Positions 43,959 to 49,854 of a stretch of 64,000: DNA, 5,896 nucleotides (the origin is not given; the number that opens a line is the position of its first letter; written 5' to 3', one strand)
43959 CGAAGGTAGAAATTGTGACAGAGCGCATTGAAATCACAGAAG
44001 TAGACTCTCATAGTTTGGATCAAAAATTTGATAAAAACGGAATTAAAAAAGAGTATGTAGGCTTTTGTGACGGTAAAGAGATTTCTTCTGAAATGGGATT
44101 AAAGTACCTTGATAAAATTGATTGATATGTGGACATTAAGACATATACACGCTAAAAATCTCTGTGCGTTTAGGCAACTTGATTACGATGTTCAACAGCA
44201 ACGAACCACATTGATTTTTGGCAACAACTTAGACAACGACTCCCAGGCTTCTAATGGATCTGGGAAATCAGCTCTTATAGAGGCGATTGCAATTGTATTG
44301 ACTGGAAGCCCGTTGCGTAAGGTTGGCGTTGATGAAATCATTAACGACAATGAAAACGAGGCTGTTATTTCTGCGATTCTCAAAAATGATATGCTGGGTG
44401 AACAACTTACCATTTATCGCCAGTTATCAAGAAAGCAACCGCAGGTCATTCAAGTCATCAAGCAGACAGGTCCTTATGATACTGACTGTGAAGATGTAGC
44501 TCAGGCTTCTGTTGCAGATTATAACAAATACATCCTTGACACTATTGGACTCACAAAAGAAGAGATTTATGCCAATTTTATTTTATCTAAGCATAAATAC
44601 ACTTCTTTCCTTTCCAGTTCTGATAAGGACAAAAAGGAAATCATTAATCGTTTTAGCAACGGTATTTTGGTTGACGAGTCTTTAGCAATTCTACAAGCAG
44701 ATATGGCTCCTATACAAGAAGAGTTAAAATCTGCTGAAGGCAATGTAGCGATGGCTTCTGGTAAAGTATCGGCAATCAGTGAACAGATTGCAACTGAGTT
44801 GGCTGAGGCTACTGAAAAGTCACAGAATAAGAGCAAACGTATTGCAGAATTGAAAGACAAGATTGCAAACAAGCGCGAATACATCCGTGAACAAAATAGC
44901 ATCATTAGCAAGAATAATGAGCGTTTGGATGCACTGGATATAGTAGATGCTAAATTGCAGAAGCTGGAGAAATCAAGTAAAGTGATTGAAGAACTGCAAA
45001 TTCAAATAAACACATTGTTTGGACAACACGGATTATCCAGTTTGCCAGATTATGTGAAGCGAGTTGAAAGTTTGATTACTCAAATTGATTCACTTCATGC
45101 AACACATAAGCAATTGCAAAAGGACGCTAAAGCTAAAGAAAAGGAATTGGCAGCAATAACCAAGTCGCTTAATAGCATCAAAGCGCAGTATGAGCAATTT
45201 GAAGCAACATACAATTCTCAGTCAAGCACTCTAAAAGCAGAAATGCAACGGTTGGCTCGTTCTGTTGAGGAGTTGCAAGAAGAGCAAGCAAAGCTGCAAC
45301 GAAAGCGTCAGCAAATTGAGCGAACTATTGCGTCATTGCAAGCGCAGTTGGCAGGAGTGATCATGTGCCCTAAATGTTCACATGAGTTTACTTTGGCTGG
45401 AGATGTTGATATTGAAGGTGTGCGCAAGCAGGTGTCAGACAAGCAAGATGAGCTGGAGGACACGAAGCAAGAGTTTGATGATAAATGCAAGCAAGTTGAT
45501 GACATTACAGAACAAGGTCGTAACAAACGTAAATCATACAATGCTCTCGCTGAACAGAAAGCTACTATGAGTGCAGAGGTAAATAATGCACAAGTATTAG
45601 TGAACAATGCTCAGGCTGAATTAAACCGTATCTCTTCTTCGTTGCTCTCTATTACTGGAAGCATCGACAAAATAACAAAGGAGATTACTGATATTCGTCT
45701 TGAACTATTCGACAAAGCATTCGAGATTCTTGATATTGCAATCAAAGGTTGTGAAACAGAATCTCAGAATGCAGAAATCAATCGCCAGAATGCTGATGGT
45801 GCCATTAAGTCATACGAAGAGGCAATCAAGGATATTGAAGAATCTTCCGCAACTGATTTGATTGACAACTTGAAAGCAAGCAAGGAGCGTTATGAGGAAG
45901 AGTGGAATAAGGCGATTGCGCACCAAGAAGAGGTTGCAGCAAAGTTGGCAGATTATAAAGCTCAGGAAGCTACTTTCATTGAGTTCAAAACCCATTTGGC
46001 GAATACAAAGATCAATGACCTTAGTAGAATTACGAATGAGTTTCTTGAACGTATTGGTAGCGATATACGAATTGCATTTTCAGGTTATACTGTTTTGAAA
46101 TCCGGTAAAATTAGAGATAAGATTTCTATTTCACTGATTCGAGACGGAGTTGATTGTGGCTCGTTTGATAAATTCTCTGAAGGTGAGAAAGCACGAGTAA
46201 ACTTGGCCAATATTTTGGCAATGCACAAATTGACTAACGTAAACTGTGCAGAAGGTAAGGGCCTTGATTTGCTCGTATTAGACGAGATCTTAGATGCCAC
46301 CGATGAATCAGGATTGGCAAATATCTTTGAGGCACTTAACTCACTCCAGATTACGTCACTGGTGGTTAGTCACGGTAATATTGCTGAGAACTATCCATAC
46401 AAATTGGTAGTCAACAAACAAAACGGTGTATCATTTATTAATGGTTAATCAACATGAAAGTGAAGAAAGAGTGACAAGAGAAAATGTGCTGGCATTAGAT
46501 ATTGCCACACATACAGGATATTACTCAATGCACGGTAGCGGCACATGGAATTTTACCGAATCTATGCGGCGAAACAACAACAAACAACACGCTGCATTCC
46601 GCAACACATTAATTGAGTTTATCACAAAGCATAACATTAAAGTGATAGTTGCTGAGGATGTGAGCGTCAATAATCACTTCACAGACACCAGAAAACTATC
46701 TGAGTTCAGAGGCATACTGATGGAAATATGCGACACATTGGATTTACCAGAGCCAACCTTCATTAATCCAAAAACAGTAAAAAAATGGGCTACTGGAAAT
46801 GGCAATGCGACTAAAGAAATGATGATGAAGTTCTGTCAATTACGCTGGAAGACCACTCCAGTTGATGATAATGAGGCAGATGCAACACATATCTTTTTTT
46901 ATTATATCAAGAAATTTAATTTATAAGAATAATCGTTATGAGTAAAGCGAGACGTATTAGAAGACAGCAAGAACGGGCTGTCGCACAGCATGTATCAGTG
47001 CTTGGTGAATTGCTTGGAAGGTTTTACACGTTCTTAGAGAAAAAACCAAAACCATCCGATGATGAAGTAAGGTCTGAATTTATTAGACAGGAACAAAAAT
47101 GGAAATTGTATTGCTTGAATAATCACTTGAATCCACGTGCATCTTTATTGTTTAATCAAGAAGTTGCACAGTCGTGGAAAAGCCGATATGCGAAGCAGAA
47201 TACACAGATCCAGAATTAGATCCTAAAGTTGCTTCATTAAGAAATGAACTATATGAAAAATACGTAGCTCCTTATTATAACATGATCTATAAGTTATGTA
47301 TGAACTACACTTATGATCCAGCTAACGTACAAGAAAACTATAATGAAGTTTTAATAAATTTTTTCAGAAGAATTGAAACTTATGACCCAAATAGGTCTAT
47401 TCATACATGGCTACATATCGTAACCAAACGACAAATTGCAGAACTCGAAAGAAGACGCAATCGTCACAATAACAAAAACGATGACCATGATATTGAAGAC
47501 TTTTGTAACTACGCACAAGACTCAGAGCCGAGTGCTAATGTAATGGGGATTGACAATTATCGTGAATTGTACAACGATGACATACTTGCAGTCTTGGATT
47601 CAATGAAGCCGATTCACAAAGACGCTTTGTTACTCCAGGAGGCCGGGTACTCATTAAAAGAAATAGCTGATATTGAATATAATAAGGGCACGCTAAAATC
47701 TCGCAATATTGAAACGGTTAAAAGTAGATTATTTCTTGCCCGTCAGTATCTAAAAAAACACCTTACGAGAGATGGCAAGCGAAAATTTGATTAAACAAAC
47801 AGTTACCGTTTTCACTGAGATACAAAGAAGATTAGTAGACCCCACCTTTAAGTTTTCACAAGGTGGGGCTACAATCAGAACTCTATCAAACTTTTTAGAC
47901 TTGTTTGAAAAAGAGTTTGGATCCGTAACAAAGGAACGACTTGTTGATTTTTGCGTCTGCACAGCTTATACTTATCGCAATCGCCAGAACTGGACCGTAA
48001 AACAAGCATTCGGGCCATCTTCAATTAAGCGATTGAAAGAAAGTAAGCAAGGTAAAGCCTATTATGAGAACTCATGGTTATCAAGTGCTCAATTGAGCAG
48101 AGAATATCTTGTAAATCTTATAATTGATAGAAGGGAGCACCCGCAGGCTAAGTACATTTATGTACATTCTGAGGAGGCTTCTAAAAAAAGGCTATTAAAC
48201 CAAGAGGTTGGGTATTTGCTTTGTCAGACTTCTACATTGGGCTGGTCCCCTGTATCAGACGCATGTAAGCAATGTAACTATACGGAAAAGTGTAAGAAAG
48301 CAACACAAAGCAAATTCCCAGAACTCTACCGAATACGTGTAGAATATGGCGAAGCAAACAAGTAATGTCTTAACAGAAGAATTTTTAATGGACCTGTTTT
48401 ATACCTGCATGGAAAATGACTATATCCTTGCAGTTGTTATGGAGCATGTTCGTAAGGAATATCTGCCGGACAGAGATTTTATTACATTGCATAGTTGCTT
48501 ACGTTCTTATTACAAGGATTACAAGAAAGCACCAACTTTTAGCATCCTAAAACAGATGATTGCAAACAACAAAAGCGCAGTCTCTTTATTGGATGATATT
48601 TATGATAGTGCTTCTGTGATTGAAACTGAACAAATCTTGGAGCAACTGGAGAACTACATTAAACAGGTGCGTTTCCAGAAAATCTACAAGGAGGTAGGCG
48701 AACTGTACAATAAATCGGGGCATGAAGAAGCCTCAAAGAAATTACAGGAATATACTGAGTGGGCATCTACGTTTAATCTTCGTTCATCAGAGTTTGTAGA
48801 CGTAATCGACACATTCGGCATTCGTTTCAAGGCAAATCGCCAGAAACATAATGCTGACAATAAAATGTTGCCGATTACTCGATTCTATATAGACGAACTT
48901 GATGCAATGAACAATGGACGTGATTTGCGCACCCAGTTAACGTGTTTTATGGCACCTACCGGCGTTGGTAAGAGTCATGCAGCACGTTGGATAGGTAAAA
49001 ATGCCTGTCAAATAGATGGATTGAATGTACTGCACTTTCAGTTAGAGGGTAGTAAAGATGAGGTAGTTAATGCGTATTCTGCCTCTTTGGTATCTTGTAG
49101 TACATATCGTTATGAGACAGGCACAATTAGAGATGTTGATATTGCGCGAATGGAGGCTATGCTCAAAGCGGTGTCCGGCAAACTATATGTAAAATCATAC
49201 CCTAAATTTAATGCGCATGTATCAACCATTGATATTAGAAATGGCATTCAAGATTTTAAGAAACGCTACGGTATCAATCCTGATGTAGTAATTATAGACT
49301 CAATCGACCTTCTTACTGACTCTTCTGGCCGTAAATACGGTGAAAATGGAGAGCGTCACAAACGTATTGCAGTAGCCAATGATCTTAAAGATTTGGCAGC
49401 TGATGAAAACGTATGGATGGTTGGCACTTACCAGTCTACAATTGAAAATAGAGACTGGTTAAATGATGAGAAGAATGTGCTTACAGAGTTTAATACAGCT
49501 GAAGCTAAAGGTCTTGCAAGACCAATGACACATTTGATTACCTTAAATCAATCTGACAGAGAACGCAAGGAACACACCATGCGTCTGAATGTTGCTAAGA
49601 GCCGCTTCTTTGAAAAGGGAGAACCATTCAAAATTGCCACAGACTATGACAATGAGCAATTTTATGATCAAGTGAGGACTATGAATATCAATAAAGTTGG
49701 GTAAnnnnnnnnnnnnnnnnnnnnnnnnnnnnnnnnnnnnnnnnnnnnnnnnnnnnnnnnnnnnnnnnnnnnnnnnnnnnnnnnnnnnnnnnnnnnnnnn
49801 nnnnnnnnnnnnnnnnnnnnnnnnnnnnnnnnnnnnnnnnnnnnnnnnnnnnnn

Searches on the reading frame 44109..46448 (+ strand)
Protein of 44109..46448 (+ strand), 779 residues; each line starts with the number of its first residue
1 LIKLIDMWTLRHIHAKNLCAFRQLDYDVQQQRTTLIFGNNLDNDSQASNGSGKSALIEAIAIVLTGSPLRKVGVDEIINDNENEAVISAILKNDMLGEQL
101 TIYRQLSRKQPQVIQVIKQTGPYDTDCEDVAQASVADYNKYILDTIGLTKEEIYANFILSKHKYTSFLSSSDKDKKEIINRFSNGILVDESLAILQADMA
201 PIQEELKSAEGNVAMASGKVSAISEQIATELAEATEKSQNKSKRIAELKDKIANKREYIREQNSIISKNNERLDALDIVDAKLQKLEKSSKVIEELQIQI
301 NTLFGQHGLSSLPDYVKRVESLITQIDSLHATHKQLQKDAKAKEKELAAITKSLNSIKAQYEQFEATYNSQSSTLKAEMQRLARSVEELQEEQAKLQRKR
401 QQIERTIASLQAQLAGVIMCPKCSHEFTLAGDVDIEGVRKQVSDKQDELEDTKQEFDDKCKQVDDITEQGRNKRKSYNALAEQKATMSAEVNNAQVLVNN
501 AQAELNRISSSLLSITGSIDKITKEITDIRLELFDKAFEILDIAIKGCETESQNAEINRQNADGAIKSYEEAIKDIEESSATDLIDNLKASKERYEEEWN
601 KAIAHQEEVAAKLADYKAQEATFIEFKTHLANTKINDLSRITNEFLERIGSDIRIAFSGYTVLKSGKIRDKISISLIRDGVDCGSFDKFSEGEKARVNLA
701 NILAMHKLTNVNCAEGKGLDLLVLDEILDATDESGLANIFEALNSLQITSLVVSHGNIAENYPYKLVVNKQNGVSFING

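Call 15: search_protein_families(library=phrogs, proteins=[window:44109-46448:+], max_evalue=0.001)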
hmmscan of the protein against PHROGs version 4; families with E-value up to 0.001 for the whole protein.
window:44109-46448:+ (779 aa): 3 families
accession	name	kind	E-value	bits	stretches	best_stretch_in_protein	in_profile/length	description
phrog_77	-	DNA, RNA and nucleotide metabolism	5.2e-57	195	1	7-775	295-950/967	SbcC-like subunit of palindrome specific endonuclease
phrog_21388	-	DNA, RNA and nucleotide metabolism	1.3e-10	42.4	1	7-110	1-104/126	exonuclease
phrog_1499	-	unknown function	0.00018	21.9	0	12-343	7-332/427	-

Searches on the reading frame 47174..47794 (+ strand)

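Call 111: search_protein_families(library=pfam, proteins=[window:47174-47794:+], max_evalue=0.001)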
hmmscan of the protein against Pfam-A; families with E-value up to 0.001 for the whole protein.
window:47174-47794:+ (206 aa): 2 families
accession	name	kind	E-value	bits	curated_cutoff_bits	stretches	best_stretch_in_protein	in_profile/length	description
PF04542.20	Sigma70_r2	-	7.6e-10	38.9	24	1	32-97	3-70/71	Sigma-70 region 2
PF08281.18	Sigma70_r4_2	-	0.00044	20.3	25.7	0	136-192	3-53/54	Sigma-70, region 4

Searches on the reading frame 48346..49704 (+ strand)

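Call 15: search_protein_families(library=phrogs, proteins=[window:48346-49704:+], max_evalue=0.001)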
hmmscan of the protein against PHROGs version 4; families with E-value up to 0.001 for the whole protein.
window:48346-49704:+ (452 aa): 3 families
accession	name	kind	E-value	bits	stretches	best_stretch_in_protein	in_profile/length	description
phrog_19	-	DNA, RNA and nucleotide metabolism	9.8e-40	138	1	21-441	171-580/621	DnaB-like replicative helicase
phrog_243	-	DNA, RNA and nucleotide metabolism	1.3e-12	48.3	1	170-421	13-243/273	DnaB-like replicative helicase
phrog_239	-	DNA, RNA and nucleotide metabolism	2e-07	31.3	1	181-359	344-512/801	DNA primase/helicase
